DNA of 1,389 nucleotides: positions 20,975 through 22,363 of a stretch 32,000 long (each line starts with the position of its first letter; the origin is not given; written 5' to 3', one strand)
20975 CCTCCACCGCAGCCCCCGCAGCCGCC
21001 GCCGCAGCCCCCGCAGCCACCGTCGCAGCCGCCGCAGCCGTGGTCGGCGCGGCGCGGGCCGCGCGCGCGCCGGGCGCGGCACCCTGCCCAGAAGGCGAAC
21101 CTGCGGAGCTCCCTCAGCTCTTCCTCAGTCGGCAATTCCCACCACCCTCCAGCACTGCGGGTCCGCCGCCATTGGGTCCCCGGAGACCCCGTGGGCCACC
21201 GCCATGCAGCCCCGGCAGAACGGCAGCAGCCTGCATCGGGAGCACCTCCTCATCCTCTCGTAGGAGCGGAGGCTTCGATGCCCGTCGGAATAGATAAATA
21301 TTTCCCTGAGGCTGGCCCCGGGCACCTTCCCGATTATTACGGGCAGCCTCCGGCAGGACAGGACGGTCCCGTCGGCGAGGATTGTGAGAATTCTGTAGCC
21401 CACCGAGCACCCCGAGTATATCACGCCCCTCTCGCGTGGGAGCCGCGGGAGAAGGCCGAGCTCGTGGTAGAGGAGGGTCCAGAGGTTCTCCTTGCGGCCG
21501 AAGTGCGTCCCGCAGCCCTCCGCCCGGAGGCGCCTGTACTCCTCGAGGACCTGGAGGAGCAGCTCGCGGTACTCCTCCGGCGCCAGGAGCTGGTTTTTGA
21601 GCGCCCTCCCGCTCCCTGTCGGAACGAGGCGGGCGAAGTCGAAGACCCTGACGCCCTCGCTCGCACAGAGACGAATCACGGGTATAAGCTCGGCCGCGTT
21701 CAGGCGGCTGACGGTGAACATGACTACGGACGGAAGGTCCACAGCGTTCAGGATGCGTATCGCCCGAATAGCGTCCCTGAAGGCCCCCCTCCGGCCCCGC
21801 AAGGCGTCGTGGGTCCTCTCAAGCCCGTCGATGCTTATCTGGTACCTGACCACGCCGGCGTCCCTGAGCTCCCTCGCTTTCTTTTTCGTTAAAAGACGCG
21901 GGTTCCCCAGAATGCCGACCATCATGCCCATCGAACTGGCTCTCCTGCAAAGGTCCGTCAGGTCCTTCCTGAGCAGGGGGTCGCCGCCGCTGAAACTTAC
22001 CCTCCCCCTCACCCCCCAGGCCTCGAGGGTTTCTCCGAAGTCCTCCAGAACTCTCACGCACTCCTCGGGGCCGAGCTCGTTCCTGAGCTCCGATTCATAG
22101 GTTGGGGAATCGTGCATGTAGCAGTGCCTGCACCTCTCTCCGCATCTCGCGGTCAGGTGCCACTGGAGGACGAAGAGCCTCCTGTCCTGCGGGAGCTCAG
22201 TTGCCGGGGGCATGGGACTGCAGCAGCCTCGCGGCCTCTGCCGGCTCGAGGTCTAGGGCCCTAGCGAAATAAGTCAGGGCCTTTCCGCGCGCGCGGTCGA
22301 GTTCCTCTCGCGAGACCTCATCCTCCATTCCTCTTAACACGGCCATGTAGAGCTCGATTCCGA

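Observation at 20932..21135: Cys/Gly-repeat ORF: evidence for protein-level selection rather than a plain DNA microsatellite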

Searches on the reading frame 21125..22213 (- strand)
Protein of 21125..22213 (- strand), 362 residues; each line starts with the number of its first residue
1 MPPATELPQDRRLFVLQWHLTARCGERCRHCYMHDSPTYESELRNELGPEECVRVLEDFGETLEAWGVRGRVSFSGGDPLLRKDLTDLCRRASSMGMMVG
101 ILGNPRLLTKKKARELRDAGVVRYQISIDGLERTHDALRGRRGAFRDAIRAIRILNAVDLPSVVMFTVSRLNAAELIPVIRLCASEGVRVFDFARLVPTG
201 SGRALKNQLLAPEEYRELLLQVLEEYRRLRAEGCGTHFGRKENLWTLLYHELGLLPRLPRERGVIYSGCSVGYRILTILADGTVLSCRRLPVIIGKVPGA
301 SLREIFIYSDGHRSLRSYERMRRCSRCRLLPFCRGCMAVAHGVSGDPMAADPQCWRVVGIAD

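Call 7: search_protein_families(library=ncbifam, proteins=[window:21125-22213:-], max_evalue=1)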
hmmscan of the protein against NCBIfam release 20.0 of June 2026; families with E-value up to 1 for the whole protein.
window:21125-22213:- (362 aa): 66 families (the best 25 are shown)
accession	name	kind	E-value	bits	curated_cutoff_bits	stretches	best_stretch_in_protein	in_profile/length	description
TIGR04340.1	rSAM_ACGX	hypoth_equivalog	3.3e-82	276.5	400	1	13-358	2-341/341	radical SAM/SPASM domain protein, ACGX system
TIGR04082.1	rSAM_for_selen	equivalog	1.2e-60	205.8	350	1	12-354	197-515/516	thio(seleno)oxazole modification radical SAM maturase SbtM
TIGR04545.1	rSAM_ahbD_hemeb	equivalog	4e-47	161.3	500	1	16-354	2-335/339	heme b synthase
TIGR04053.2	TIGR04053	equivalog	1.3e-41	143.1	395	1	11-355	5-363/366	TIGR04053 family radical SAM/SPASM domain-containing protein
TIGR04055.1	rSAM_NirJ2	equivalog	1.8e-41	142.8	500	1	16-354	2-322/326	putative heme d1 biosynthesis radical SAM protein NirJ2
TIGR04347.1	pseudo_SAM_Halo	equivalog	1.9e-41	142.6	525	1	9-233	33-249/390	TIGR04347 family pseudo-SAM/SPASM protein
TIGR04546.1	rSAM_ahbC_deAc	equivalog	4.1e-37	127.9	650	2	10-234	36-251/390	12,18-didecarboxysiroheme deacetylase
TIGR04051.1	rSAM_NirJ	equivalog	4.3e-37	127.9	515.45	1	15-355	3-347/354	heme d1 biosynthesis radical SAM protein NirJ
TIGR04303.1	GeoRSP_rSAM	equivalog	1e-35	123.9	400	1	15-355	6-325/325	GeoRSP system radical SAM/SPASM protein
TIGR04054.1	rSAM_NirJ1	equivalog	3.9e-35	121.2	650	2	15-232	37-246/387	putative heme d1 biosynthesis radical SAM protein NirJ1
TIGR04133.1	rSAM_w_lipo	hypoth_equivalog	2.4e-30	105.7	425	1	10-336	20-330/350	TIGR04133 family radical SAM/SPASM protein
TIGR04103.1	rSAM_nif11_3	equivalog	8.3e-30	103.7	725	1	15-313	6-294/412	nif11-class peptide radical SAM maturase 3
TIGR04250.1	SCM_rSAM_ScmE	equivalog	4.2e-28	98.3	400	1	19-349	8-340/358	SynChlorMet cassette radical SAM/SPASM protein ScmE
TIGR02109.1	PQQ_syn_pqqE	equivalog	1e-27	97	381.35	1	18-356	11-332/358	pyrroloquinoline quinone biosynthesis protein PqqE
TIGR03913.1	rad_SAM_trio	equivalog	3.2e-27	95.1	591.75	1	17-355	22-353/477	GDL motif peptide-associated radical SAM/SPASM maturase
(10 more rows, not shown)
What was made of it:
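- On ACGX system: The score is 276.5 bits (call 7).
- Its nearest HMM families are ACGX rSAM (276 bits) and SbtM (206 bits) (call 7). TIGR04340 is the best NCBIfam hit of the rSAM (3e-82, full length; call 7).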

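Call 8: search_protein_families(library=pfam, proteins=[window:21125-22213:-], max_evalue=1)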
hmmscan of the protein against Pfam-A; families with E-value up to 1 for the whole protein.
window:21125-22213:- (362 aa): 4 families
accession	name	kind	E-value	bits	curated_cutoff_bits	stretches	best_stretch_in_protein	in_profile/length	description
PF04055.27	Radical_SAM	-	1.6e-23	84.1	29.5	1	20-181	3-164/166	Radical SAM superfamily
PF13186.11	SPASM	-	7e-06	26.7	21.5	1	269-327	1-66/67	Iron-sulfur cluster-binding domain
PF04566.18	RNA_pol_Rpb2_4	-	0.099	13.2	28.7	0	96-129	5-37/62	RNA polymerase Rpb2, domain 4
PF13353.11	Fer4_12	-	0.23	12.2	22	1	21-92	12-77/137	4Fe-4S single cluster domain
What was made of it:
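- On Radical SAM / SPASM superfamily (enzyme at 21125..22213): PF04055 scores 84.1 bits against a cutoff of 29.5 (call 8). PF13186 scores 26.7 bits against a cutoff of 21.5 (call 8).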

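Call 14: find_homologous_proteins(query=window:21125-22213:-, max_evalue=1e-30)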
Query window:21125-22213:- (362 aa): 983 proteins with E <= 1e-30 among 8000 candidates; the best 120 are listed.
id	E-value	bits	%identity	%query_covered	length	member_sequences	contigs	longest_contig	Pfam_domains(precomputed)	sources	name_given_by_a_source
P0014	3.3e-243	825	100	100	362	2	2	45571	PF13186.12,PF04055.28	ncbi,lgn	ncbi:MAG: radical SAM protein [Thermoplasmata archaeon]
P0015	2.1e-194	664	80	100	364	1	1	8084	PF13186.12,PF04055.28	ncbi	ncbi:MAG: radical SAM protein [Thermoplasmatota archaeon]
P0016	5.3e-175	600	72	99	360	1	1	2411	PF13186.12,PF04055.28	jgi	jgi:radical SAM protein with 4Fe4S-binding SPASM domain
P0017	1.4e-174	599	72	99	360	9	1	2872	PF13186.12,PF04055.28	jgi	jgi:radical SAM protein with 4Fe4S-binding SPASM domain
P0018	1.1e-173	596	72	99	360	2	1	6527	PF13186.12,PF04055.28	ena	-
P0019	4.9e-173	594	72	99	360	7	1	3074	PF13186.12,PF04055.28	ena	-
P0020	1.1e-172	592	72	99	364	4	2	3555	PF13186.12,PF04055.28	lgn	-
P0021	1.9e-172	592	72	99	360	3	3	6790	PF13186.12,PF04055.28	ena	-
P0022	2.1e-172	592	72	99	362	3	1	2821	PF13186.12,PF04055.28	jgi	-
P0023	9.3e-172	589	72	99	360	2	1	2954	PF13186.12,PF04055.28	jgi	-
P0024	9.9e-172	589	72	99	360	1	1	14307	PF13186.12,PF04055.28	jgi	jgi:radical SAM protein with 4Fe4S-binding SPASM domain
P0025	6.0e-171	587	70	99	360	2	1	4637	PF13186.12,PF04055.28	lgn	-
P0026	4.2e-169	581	71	100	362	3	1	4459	PF13186.12,PF04055.28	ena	-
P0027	5.9e-167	574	70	99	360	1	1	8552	PF13186.12,PF04055.28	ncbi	-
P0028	7.2e-167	573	70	99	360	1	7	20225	PF13186.12,PF04055.28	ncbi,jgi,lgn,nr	ncbi:MAG: radical SAM protein [Euryarchaeota archaeon]|nr:radical SAM protein [Euryarchaeota archaeo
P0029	3.0e-166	571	70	99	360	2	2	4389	PF13186.12,PF04055.28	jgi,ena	-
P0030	6.7e-166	570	70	100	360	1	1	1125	PF13186.12,PF04055.28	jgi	jgi:radical SAM protein with 4Fe4S-binding SPASM domain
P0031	9.2e-166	570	70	97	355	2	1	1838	PF13186.12,PF04055.28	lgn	-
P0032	9.8e-166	570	70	99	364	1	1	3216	PF13186.12,PF04055.28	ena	-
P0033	8.4e-165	567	67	100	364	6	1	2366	PF13186.12,PF04055.28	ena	-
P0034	1.2e-164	566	67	100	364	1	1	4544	PF13186.12,PF04055.28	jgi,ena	-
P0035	1.4e-164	566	68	100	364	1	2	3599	PF13186.12,PF04055.28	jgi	jgi:radical SAM/SPASM domain protein of ACGX system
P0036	3.5e-162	558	69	99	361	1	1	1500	PF13186.12,PF04055.28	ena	-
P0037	3.5e-162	558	68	100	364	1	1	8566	PF13186.12,PF04055.28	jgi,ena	-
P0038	9.1e-148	511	61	96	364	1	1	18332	PF13186.12,PF04055.28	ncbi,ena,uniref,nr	ncbi:MAG: Coenzyme PQQ synthesis protein E [Candidatus Argoarchaeum ethanivorans]|uniref:Coenzyme PQ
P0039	2.9e-143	496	61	95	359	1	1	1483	PF13186.12,PF04055.28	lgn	-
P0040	1.7e-141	490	62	95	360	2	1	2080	PF13186.12,PF04055.28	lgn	-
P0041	2.2e-140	486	59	95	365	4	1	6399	PF13186.12,PF04055.28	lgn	-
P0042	2.9e-140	486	59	98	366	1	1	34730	PF13186.12,PF04055.28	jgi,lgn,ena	-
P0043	2.0e-139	483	63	95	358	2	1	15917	PF13186.12,PF04055.28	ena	-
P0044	4.4e-139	482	59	96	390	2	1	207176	PF13186.12,PF04055.28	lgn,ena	-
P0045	7.9e-139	481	59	96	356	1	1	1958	PF13186.12,PF04055.28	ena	-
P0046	4.4e-138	479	58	96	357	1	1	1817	PF13186.12,PF04055.28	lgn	-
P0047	1.1e-136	474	58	95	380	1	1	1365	PF13186.12,PF04055.28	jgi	-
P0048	2.2e-136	473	58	96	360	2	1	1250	PF13186.12,PF04055.28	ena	-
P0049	2.5e-136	473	58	95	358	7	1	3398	PF13186.12,PF04055.28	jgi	-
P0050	9.3e-136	471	57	96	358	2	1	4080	PF13186.12,PF04055.28,PF13353.12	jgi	-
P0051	1.1e-135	471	68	86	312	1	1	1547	PF13186.12,PF04055.28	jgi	jgi:radical SAM protein with 4Fe4S-binding SPASM domain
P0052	1.1e-135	471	59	95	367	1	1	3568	PF13186.12,PF04055.28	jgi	-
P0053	1.7e-135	470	58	95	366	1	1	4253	PF13186.12,PF04055.28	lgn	-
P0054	4.9e-135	469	58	95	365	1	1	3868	PF13186.12,PF04055.28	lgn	-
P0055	7.0e-135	468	58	97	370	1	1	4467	PF13186.12,PF04055.28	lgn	-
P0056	7.9e-135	468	58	95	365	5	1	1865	PF13186.12,PF04055.28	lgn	-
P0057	1.5e-134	467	57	96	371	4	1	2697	PF13186.12,PF04055.28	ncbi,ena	ncbi:MAG: radical SAM protein [Candidatus Firestonebacteria bacterium]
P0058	4.1e-134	466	59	95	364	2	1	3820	PF13186.12,PF04055.28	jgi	jgi:radical SAM/SPASM domain protein of ACGX system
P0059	4.6e-134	465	58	96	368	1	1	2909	PF13186.12,PF04055.28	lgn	-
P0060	4.9e-134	465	57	96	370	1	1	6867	PF13186.12,PF04055.28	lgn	-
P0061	7.8e-134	465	56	96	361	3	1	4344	PF13186.12,PF04055.28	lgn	-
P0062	1.1e-133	464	56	97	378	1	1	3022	PF13186.12,PF04055.28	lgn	-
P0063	1.4e-133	464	57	97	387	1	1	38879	PF13186.12,PF04055.28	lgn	-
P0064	2.8e-133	463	57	97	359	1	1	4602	PF13186.12,PF04055.28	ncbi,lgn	-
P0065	6.0e-133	462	56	98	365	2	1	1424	PF13186.12,PF04055.28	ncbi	-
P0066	6.9e-133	462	58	97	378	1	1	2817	PF13186.12,PF04055.28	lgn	-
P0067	1.9e-132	460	59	97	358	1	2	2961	PF13186.12,PF04055.28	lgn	-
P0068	4.4e-132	459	56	95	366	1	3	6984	PF13186.12,PF04055.28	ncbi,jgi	ncbi:MAG: radical SAM protein [Candidatus Hodarchaeales archaeon]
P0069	5.2e-132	459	57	96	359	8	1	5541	PF13186.12,PF04055.28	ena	-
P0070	6.2e-131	455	54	96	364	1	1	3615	PF13186.12,PF04055.28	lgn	-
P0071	7.0e-131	455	55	99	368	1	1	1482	PF13186.12,PF04055.28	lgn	-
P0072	4.0e-130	452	55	96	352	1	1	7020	PF13186.12,PF04055.28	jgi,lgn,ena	-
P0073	5.7e-130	452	60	90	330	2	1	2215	PF13186.12,PF04055.28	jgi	jgi:radical SAM/SPASM domain protein of ACGX system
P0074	7.9e-130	452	57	95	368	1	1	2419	PF13186.12,PF04055.28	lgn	-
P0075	2.1e-129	450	58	96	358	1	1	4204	PF13186.12,PF04055.28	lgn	-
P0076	3.0e-129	450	56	94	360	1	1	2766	PF13186.12,PF04055.28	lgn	-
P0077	3.8e-129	449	56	99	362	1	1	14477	PF13186.12,PF04055.28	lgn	-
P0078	4.1e-129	449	56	96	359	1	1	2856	PF13186.12,PF04055.28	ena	-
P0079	1.6e-127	444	56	95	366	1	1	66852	PF13186.12,PF04055.28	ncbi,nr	ncbi:MAG: radical SAM protein [Planctomycetes bacterium]|nr:radical SAM protein [Planctomycetota bac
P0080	1.8e-127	444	55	97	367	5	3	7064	PF13186.12,PF04055.28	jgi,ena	-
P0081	2.1e-127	444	55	96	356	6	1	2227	PF13186.12,PF04055.28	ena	-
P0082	2.6e-126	440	52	99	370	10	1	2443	PF13186.12,PF04055.28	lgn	-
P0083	3.6e-126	439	55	96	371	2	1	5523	PF13186.12,PF04055.28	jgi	-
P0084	6.1e-126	439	54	97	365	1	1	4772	PF13186.12,PF04055.28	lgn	-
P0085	8.1e-126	438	53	95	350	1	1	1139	PF13186.12,PF04055.28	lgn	-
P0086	8.2e-126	438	55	95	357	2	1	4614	PF13186.12,PF04055.28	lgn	-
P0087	1.3e-125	438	54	95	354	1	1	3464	PF13186.12,PF04055.28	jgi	jgi:radical SAM/SPASM domain protein of ACGX system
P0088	6.6e-125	435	53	95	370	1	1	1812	PF13186.12,PF04055.28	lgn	-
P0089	7.5e-125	435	55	95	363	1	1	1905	PF13186.12,PF04055.28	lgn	-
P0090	8.2e-125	435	55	96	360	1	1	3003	PF13186.12,PF04055.28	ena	-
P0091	1.3e-124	434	57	90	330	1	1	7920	PF13186.12,PF04055.28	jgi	jgi:radical SAM/SPASM domain protein of ACGX system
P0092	1.5e-124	434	57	95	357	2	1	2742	PF13186.12,PF04055.28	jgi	-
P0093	1.5e-124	434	53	96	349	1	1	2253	PF13186.12,PF04055.28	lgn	-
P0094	1.7e-124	434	53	98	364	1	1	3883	PF13186.12,PF04055.28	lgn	-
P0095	1.8e-124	434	52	95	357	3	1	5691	PF13186.12,PF04055.28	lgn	-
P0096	2.4e-124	433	54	99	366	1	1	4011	PF13186.12,PF04055.28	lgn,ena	-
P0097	2.7e-124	433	55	96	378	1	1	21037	PF13186.12,PF04055.28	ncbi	ncbi:MAG: radical SAM protein [Thermoplasmata archaeon]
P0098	3.7e-124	433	53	96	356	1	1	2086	PF13186.12,PF04055.28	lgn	-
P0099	5.3e-124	432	53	98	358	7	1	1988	PF13186.12,PF04055.28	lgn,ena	-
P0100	2.3e-123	430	52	95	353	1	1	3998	PF13186.12,PF04055.28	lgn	-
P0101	5.1e-123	429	54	97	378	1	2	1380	PF13186.12,PF04055.28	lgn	-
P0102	6.7e-123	429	51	98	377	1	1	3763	PF13186.12,PF04055.28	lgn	-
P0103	7.0e-123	429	52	95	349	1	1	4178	PF13186.12,PF04055.28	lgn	-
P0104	7.3e-123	429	54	95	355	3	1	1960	PF13186.12,PF04055.28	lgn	-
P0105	1.0e-122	428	54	95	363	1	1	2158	PF13186.12,PF04055.28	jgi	-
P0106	1.4e-122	428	53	95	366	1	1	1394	PF13186.12,PF04055.28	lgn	-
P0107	1.5e-122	428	55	95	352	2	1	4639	PF13186.12,PF04055.28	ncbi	ncbi:MAG: radical SAM protein [Candidatus Thermoplasmatota archaeon]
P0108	4.4e-122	426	53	96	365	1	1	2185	PF13186.12,PF04055.28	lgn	-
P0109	4.7e-122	426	53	96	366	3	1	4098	PF13186.12,PF04055.28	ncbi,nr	ncbi:MAG: radical SAM protein [Thermodesulfobacterium sp.]|nr:radical SAM protein [Thermodesulfobact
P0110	6.8e-122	425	55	95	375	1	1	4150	PF13186.12,PF04055.28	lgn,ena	-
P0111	6.7e-121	422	52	97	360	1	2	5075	PF13186.12,PF04055.28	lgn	-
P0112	7.0e-121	422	53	97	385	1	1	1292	PF13186.12,PF04055.28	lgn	-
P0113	7.4e-121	422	52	96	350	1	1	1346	PF04055.28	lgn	-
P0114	9.2e-121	422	53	97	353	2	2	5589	PF13186.12,PF04055.28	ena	-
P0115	1.8e-120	421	60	88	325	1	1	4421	PF13186.12,PF04055.28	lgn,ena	-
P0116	3.6e-120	420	52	98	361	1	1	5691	PF13186.12,PF04055.28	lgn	-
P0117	3.9e-120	420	52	95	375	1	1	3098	PF13186.12,PF04055.28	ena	-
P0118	4.3e-120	419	56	90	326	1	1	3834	PF13186.12,PF04055.28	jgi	-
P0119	6.4e-120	419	53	99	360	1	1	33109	PF13186.12,PF04055.28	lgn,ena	-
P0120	7.4e-120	419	54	98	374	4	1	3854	PF13186.12,PF04055.28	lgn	-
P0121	1.3e-119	418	56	90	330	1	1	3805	PF13186.12,PF04055.28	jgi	jgi:radical SAM/SPASM domain protein of ACGX system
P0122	2.1e-119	417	53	95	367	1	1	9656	PF13186.12,PF04055.28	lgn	-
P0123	3.3e-119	417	54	97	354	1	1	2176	PF13186.12,PF04055.28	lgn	-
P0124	6.1e-119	416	59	89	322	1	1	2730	PF13186.12,PF04055.28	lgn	-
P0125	7.6e-119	415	54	96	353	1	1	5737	PF13186.12,PF04055.28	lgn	-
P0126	8.4e-119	415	54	97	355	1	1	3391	PF13186.12,PF04055.28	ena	-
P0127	1.1e-118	415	53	95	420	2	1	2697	PF13186.12,PF04055.28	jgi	-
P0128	2.7e-118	414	55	96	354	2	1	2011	PF13186.12,PF04055.28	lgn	-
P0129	3.2e-118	413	53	97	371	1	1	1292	PF13186.12,PF04055.28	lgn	-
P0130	7.7e-118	412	55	94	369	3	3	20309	PF13186.12,PF04055.28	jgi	jgi:radical SAM protein with 4Fe4S-binding SPASM domain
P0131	1.2e-117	411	54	90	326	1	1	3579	PF13186.12,PF04055.28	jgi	-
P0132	1.2e-117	411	53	96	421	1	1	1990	PF13186.12,PF04055.28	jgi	jgi:radical SAM protein with 4Fe4S-binding SPASM domain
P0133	1.6e-117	411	51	98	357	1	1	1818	PF13186.12,PF04055.28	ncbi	-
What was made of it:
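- JGI labels some 53-68% identical homologues as 'ACGX system' (call 14).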

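Call 22: find_related_loci(query=A2, collection=genome_contigs, flank=4000)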
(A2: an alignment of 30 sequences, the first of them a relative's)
Query A2 (362 aa) in genome_contigs; peptide patterns used: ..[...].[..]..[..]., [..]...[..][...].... (x = any residue, [..] = any of these).
359 stretches matched a pattern; 326 encode a relative of the query (tblastn E <= 1e-3); the best 80 are kept; 80 distinct loci.
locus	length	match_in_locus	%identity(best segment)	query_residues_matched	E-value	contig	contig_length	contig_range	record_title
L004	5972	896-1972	70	1-359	1e-162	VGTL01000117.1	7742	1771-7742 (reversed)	MAG: Methanobacteriota archaeon isolate M_DeepCast_200m_m1_298 M_DeepCast_200m_m1_298_Ga0194113_10018699, whole genome s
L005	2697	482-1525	57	11-358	2e-148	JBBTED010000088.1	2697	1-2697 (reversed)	MAG: Candidatus Firestonebacteria bacterium isolate H52-bin162_1 H52_bin162_1_000000000088, whole genome shotgun sequenc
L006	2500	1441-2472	61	14-358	1e-147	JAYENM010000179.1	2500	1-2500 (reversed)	MAG: candidate division WOR-3 bacterium isolate MAG055 MAG055_179, whole genome shotgun sequence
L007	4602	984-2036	57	13-362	7e-138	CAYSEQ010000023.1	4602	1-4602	MAG TPA_asm: uncultured Gammaproteobacteria bacterium isolate binchicken_co30_31 genome assembly, contig: NODE_9828_leng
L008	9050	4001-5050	56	14-362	5e-134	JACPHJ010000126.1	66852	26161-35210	MAG: Planctomycetota bacterium isolate NC_groundwater_411_Ag_B-0.1um_42_12 GD18-4_B1_scaffold_1143380, whole genome shot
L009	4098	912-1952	53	11-358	3e-127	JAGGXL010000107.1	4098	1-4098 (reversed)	MAG: Thermodesulfobacterium sp. isolate AUK151 PB_MBMC_105_c_000000000183, whole genome shotgun sequence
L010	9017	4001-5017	51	14-356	1e-122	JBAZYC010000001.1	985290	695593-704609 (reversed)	MAG: archaeon isolate SO_2017_GW1_71 NODE_17_length_985290_cov_1.729804_OW334_2017, whole genome shotgun sequence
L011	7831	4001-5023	53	11-356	9e-118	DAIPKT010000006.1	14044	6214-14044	MAG TPA_asm: bacterium isolate CTOTU21511 NODE_2184_length_14044_cov_10.502681, whole genome shotgun sequence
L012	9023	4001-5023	50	14-358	9e-113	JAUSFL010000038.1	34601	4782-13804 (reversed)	MAG: Candidatus Iainarchaeum archaeon isolate E14_maxbin.308 E14_k141_154532, whole genome shotgun sequence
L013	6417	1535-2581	48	9-355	2e-109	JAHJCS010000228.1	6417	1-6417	MAG: Nanoarchaeota archaeon isolate Modern_marine.mb.317 Modern_marine.mb.317_k141_2203450, whole genome shotgun sequenc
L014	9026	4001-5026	46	12-356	3e-107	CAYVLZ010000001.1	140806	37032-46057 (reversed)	MAG TPA_asm: Candidatus Woesearchaeota archaeon isolate SRP141376_co1_71 genome assembly, contig: NODE_253_length_140806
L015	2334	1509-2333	52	14-292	1e-109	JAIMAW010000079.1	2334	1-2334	MAG: Candidatus Pacearchaeota archaeon isolate HOT.MB2.108 Contig87, whole genome shotgun sequence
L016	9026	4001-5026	41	14-355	3e-92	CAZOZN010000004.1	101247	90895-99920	MAG TPA_asm: uncultured archaeon isolate SRP332253_co2_203 genome assembly, contig: NODE_140_length_101247_cov_10.833801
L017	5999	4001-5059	44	4-356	1e-90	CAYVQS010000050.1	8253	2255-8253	MAG TPA_asm: Candidatus Micrarchaeota archaeon isolate SRP062349_co5_86 genome assembly, contig: NODE_4588_length_8253_c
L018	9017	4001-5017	45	14-356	3e-86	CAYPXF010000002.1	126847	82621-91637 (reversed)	MAG TPA_asm: uncultured Gammaproteobacteria bacterium isolate binchicken_co17_235 genome assembly, contig: NODE_365_leng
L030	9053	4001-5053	44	1-355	3e-106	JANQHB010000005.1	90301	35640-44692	MAG: Chlorobium sp. isolate PL23b_bin.75 k99_2112277, whole genome shotgun sequence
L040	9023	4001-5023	38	14-358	1e-70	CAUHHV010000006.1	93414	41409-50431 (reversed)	MAG TPA_asm: uncultured Collinsella sp. isolate SRR16280027_bin.47_MetaWRAP_v1.3_MAG genome assembly, contig: ERZ1928946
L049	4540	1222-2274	34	5-359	5e-69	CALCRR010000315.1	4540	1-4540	MAG TPA_asm: uncultured Ruminococcus sp. isolate ERR1278105_bin.198_CONCOCT_v1.1_MAG genome assembly, contig: ERZ842401.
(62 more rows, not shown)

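Call 23: find_related_loci(query=A1, collection=metagenome_contigs, flank=4000)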
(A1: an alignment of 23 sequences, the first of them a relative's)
Query A1 (362 aa) in metagenome_contigs; peptide patterns used: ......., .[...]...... (x = any residue, [..] = any of these).
168 stretches matched a pattern; 63 encode a relative of the query (tblastn E <= 1e-3); 63 distinct loci.
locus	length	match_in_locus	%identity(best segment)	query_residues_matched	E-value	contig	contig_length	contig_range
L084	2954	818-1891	72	1-358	0e+0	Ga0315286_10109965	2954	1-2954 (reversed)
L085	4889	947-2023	73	1-359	1e-178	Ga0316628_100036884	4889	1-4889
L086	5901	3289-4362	72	1-358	2e-176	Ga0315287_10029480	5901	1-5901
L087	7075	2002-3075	72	1-358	2e-174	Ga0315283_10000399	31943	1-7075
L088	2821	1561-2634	72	1-358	0e+0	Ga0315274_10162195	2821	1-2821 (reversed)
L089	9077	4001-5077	71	1-359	4e-172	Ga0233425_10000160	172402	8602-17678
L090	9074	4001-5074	72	1-358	4e-176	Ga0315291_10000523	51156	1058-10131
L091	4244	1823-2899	72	1-359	5e-173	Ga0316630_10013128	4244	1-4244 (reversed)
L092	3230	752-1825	70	1-358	3e-176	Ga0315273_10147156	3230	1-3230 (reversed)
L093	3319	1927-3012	67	1-362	2e-175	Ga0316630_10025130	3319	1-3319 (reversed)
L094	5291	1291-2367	72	1-359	6e-168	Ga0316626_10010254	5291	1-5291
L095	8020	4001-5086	67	1-362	4e-165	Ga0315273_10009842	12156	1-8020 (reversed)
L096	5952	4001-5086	67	1-362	4e-166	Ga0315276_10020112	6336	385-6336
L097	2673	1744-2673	80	1-310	3e-174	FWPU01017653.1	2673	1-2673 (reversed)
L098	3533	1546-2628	68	1-361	1e-170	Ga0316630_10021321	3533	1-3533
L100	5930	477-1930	58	12-358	3e-145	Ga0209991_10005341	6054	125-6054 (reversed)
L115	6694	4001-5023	44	14-356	1e-89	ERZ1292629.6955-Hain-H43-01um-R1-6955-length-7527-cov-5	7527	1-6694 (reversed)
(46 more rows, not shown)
